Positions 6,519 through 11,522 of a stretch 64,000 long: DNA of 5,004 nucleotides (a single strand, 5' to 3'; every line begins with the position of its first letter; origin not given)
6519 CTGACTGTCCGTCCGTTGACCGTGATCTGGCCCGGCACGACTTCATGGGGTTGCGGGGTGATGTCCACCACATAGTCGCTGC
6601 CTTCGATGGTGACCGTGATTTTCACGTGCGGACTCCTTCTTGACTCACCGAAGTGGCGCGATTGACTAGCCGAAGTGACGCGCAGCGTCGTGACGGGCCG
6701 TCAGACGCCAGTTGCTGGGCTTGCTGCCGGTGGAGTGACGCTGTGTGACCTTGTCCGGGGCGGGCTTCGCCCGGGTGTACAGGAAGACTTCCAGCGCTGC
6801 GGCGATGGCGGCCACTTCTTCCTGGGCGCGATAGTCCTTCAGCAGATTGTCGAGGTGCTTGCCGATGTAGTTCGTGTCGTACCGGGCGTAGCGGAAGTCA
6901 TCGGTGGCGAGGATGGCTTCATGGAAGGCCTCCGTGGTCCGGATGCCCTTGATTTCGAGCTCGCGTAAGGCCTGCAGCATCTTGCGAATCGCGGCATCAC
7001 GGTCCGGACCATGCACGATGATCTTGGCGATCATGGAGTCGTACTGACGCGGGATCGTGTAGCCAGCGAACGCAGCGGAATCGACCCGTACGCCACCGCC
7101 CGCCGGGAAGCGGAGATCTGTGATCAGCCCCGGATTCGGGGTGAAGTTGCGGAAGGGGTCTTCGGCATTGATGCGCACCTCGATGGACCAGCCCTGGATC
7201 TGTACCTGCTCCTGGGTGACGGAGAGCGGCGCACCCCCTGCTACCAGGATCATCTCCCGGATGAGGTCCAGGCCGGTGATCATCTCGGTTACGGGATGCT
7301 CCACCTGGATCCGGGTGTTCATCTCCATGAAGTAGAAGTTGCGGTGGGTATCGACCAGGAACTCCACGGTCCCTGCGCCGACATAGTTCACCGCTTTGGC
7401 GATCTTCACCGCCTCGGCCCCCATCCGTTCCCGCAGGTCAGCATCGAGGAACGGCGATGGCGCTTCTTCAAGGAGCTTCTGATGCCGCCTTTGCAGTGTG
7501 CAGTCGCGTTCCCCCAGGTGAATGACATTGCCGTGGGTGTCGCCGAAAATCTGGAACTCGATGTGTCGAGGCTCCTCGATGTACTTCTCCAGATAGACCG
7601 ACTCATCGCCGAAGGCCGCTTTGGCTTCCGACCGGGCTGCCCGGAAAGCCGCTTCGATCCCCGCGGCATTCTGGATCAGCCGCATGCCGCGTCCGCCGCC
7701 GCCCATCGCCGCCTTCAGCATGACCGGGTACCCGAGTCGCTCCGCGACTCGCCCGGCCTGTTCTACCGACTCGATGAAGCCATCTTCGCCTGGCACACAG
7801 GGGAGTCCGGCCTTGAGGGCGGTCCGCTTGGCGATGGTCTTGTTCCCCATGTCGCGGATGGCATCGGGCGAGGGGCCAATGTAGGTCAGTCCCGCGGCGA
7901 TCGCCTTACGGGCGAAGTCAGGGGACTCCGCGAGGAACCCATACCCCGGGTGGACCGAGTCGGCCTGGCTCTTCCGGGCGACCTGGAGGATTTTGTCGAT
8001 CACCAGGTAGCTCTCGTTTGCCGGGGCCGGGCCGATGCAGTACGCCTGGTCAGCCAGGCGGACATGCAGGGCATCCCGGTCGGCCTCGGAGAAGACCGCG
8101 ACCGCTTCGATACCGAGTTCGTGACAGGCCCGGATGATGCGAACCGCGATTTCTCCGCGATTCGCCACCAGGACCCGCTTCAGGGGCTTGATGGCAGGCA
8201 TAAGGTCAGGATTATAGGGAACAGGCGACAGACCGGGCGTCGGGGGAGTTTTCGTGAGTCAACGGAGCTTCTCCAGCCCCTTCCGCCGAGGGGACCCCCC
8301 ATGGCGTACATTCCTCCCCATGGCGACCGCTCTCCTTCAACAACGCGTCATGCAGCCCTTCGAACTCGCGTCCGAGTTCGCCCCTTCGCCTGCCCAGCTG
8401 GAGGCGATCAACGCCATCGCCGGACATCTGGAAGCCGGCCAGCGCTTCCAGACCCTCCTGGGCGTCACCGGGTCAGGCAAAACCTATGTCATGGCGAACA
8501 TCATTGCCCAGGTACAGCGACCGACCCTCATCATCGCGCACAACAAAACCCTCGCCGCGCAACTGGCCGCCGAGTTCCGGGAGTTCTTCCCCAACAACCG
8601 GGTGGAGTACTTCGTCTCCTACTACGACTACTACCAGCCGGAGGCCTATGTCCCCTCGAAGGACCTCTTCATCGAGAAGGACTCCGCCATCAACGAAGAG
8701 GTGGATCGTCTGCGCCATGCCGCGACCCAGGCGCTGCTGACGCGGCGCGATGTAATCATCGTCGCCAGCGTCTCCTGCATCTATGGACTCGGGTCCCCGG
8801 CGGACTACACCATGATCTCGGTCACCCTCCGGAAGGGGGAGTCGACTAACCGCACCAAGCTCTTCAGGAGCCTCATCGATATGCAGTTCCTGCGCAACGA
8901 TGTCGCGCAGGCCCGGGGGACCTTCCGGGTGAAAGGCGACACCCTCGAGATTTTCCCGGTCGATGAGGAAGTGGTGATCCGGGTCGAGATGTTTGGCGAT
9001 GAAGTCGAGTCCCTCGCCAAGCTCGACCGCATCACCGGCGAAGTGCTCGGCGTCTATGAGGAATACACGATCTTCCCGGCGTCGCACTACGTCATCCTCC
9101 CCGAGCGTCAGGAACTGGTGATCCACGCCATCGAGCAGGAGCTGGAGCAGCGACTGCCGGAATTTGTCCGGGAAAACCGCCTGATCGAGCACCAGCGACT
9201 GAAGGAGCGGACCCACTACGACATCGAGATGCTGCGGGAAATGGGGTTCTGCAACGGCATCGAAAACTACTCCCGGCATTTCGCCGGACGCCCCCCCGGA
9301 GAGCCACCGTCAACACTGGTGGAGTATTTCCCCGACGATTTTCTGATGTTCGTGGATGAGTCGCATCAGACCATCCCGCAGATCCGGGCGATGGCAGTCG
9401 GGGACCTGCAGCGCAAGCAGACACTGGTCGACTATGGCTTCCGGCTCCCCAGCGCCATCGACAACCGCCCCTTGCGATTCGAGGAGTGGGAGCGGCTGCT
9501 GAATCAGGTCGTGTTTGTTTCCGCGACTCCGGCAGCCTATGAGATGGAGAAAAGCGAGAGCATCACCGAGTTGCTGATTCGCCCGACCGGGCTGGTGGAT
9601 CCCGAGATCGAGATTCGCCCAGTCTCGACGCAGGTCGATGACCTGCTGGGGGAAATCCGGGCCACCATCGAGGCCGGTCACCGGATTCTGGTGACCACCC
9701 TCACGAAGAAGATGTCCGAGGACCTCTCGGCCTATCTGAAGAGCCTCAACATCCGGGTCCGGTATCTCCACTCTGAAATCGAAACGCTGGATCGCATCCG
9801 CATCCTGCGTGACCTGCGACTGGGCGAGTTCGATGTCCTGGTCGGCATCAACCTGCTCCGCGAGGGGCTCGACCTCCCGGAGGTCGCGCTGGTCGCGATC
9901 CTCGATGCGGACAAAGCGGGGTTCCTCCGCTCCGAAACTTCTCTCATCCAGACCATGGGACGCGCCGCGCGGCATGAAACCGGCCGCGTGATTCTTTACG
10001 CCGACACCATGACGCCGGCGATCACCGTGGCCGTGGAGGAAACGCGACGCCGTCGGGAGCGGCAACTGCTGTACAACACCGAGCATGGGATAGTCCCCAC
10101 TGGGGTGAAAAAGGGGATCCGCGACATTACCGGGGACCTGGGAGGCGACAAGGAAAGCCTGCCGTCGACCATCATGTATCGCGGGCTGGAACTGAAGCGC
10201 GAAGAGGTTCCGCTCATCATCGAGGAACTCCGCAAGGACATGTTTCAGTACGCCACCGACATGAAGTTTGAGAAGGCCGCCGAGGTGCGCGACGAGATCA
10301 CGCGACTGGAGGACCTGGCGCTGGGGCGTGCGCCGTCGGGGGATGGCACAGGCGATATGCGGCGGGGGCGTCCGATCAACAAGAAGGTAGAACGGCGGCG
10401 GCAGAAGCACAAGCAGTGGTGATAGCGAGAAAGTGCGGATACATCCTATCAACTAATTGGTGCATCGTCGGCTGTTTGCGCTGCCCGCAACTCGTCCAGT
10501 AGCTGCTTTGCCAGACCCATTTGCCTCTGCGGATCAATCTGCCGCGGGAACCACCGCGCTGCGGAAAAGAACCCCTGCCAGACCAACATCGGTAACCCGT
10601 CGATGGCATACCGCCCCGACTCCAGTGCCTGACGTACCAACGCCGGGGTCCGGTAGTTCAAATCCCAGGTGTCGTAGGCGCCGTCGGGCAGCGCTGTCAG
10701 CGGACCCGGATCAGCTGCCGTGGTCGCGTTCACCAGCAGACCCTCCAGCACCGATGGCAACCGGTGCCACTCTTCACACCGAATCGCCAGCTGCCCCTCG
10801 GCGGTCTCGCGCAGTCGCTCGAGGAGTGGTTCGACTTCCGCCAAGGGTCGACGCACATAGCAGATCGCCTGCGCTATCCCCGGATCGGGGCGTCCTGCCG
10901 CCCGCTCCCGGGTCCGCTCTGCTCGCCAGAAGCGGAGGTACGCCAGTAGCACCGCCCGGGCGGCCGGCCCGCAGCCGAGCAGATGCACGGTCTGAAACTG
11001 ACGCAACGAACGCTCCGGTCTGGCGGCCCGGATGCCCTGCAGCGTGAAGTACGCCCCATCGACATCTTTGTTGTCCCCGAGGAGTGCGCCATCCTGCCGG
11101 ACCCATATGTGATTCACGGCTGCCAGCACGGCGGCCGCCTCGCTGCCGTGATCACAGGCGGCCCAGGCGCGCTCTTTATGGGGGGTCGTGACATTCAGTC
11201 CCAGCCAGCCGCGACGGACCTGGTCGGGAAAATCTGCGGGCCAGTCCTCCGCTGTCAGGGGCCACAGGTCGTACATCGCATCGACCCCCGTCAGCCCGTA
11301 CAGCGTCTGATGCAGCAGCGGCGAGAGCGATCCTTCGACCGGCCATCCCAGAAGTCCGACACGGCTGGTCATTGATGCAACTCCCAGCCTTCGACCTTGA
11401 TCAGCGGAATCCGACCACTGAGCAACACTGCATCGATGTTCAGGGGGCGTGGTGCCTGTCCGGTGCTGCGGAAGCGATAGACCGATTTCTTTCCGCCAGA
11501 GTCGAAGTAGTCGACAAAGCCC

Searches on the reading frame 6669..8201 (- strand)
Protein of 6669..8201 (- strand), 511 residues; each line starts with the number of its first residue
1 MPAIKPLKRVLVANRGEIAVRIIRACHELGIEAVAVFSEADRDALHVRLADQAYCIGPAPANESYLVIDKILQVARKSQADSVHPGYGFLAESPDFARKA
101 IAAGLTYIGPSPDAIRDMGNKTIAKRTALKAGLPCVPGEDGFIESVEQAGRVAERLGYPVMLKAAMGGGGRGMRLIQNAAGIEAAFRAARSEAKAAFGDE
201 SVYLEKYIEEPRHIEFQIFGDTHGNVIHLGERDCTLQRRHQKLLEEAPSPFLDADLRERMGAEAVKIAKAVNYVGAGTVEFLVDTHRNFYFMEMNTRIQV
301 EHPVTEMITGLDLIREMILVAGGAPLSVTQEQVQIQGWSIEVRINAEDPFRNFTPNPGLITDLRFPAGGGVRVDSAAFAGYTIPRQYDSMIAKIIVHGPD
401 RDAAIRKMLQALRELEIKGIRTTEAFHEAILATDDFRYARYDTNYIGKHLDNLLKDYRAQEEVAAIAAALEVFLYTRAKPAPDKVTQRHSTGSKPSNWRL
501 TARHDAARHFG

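Call 52: search_protein_families(library=pfam, proteins=[window:6669-8201:-], max_evalue=0.0001)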
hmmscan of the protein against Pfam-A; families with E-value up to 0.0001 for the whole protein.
window:6669-8201:- (511 aa): 5 families
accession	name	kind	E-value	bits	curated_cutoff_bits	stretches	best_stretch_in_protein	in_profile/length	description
PF02786.22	CPSase_L_D2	-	2.8e-78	262.7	19.8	1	121-327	2-209/211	Carbamoyl-phosphate synthase L chain, ATP binding domain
PF00289.28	Biotin_carb_N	-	3.3e-46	156.7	25.5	1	7-115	2-110/110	Biotin carboxylase, N-terminal domain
PF02785.25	Biotin_carb_C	-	4.1e-38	130.2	32.4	1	341-446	1-106/108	Biotin carboxylase C-terminal domain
PF07478.18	Dala_Dala_lig_C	-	5.2e-11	42.9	24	1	147-296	26-174/204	D-ala D-ala ligase C-terminus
PF02222.28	ATP-grasp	-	1e-10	42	27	1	143-297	16-162/179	ATP-grasp domain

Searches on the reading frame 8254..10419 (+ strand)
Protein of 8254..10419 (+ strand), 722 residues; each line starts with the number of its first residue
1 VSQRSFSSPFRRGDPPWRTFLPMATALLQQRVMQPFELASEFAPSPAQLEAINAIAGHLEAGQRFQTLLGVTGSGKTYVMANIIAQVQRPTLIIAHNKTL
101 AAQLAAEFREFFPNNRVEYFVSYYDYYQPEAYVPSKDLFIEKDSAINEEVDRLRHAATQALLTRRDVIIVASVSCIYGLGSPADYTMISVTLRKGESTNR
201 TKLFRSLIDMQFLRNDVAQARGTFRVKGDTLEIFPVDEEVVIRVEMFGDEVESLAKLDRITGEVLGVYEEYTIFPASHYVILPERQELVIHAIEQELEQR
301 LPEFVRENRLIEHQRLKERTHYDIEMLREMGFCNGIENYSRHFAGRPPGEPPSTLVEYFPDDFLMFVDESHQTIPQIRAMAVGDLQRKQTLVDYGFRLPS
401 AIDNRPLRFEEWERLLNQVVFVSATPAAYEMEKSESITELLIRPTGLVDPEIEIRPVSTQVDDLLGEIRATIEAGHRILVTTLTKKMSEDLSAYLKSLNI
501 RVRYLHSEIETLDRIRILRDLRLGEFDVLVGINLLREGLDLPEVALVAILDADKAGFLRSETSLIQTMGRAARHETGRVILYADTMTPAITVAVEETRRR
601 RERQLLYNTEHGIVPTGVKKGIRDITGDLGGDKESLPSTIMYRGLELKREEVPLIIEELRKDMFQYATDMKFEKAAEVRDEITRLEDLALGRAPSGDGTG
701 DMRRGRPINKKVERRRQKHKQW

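Call 52: search_protein_families(library=pfam, proteins=[window:8254-10419:+], max_evalue=0.0001)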
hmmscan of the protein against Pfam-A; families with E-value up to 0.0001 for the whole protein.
window:8254-10419:+ (722 aa): 6 families
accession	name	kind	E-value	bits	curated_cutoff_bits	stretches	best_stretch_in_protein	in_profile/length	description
PF17757.6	UvrB_inter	-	3.9e-30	104.3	22.9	1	190-279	1-91/91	UvrB interaction domain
PF00271.37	Helicase_C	-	2.1e-19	70.2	23.5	1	467-574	9-109/110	Helicase conserved C-terminal domain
PF12344.14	UvrB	-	9.5e-17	61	27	1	581-623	1-43/43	Ultra-violet resistance protein B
PF04851.21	ResIII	-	4.5e-14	53.1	22.5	1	43-169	3-130/164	Type III restriction enzyme, res subunit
PF02151.25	UVR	-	3.2e-09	36.7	21.5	1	656-687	4-35/36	UvrB/uvrC motif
PF00270.35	DEAD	-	1.1e-05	25.7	26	0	46-118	2-77/167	DEAD/DEAH box helicase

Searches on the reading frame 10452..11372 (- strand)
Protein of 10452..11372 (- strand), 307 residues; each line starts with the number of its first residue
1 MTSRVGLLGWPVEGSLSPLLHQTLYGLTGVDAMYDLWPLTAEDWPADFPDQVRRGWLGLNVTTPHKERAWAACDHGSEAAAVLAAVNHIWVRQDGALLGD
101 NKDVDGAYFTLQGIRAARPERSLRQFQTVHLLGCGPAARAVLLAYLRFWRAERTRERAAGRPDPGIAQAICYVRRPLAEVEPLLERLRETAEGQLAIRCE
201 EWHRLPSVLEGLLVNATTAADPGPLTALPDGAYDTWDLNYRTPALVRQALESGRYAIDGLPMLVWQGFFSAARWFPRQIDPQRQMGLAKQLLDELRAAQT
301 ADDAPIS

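Call 52: search_protein_families(library=pfam, proteins=[window:10452-11372:-], max_evalue=0.0001)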
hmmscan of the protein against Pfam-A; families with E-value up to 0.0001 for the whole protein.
window:10452-11372:- (307 aa): 1 family
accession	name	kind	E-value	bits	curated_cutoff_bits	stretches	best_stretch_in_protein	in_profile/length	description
PF08501.16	Shikimate_dh_N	-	3.4e-16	59.7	27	1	7-89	1-83/83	Shikimate dehydrogenase substrate binding domain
